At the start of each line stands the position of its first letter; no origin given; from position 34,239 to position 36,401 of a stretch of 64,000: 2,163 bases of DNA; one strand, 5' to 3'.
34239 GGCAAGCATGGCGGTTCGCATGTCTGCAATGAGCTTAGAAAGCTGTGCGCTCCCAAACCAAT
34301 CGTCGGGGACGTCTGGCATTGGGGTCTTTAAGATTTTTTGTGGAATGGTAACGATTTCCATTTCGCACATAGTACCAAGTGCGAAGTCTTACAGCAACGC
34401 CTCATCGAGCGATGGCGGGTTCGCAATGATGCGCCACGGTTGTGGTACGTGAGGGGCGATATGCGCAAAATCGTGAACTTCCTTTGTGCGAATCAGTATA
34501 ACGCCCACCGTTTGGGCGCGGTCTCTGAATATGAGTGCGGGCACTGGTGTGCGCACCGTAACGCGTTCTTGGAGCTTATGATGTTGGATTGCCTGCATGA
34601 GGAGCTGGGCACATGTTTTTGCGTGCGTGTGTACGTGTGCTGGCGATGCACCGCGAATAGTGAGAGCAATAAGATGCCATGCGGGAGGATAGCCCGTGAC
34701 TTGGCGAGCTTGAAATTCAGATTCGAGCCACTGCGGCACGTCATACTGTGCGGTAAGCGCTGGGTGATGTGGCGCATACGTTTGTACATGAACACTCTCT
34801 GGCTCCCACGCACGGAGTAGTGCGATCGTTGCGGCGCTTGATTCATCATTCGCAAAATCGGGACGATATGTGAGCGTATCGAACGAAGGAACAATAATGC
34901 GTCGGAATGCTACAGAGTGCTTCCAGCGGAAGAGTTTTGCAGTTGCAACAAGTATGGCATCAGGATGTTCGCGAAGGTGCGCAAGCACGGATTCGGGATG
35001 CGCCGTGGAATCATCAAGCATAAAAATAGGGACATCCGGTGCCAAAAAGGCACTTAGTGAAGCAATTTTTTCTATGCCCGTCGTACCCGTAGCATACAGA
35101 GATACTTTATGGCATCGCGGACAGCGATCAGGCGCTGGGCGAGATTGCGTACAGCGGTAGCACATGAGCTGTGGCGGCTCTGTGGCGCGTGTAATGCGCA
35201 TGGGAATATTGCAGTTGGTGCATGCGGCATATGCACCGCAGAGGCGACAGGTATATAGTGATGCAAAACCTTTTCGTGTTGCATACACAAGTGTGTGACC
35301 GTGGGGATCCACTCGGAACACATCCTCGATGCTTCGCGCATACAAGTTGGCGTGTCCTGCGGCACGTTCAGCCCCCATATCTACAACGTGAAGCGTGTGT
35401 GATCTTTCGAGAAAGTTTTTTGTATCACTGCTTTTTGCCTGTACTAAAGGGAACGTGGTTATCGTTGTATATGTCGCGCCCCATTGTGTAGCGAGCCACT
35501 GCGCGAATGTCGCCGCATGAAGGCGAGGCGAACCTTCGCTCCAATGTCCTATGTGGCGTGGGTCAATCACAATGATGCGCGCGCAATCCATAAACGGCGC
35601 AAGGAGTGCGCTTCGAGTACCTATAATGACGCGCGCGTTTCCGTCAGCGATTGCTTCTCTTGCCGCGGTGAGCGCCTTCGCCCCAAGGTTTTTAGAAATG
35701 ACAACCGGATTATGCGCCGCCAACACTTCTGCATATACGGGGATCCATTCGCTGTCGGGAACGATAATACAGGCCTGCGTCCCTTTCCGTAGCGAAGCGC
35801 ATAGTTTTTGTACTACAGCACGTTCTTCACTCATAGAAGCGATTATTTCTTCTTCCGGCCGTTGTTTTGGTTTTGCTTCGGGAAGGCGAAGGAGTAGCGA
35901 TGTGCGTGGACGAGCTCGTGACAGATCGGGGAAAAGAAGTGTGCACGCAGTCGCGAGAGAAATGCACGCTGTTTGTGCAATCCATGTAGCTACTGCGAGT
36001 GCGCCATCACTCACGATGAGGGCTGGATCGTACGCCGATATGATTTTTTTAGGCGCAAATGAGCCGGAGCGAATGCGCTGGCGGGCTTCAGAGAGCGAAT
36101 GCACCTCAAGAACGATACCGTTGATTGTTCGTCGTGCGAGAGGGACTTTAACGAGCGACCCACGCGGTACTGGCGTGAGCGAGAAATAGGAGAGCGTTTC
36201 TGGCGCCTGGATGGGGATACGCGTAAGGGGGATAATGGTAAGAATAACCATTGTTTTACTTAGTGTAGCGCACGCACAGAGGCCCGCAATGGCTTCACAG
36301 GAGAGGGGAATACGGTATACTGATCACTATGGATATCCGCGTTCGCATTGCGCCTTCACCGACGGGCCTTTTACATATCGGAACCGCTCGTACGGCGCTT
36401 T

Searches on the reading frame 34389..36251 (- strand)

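Call 51: search_protein_families(library=pfam, proteins=[window:34389-36251:-], max_evalue=0.01)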
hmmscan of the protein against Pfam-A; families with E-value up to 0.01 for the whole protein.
window:34389-36251:- (620 aa): 2 families
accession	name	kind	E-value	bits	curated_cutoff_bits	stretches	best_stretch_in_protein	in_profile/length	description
PF17764.6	PriA_3primeBD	-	1.1e-08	35.2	22.7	1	16-108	8-96/96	3'DNA-binding domain (3'BD)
PF18074.6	PriA_C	-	0.0035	18.6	26.9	1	526-597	4-71/95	Primosomal protein N C-terminal domain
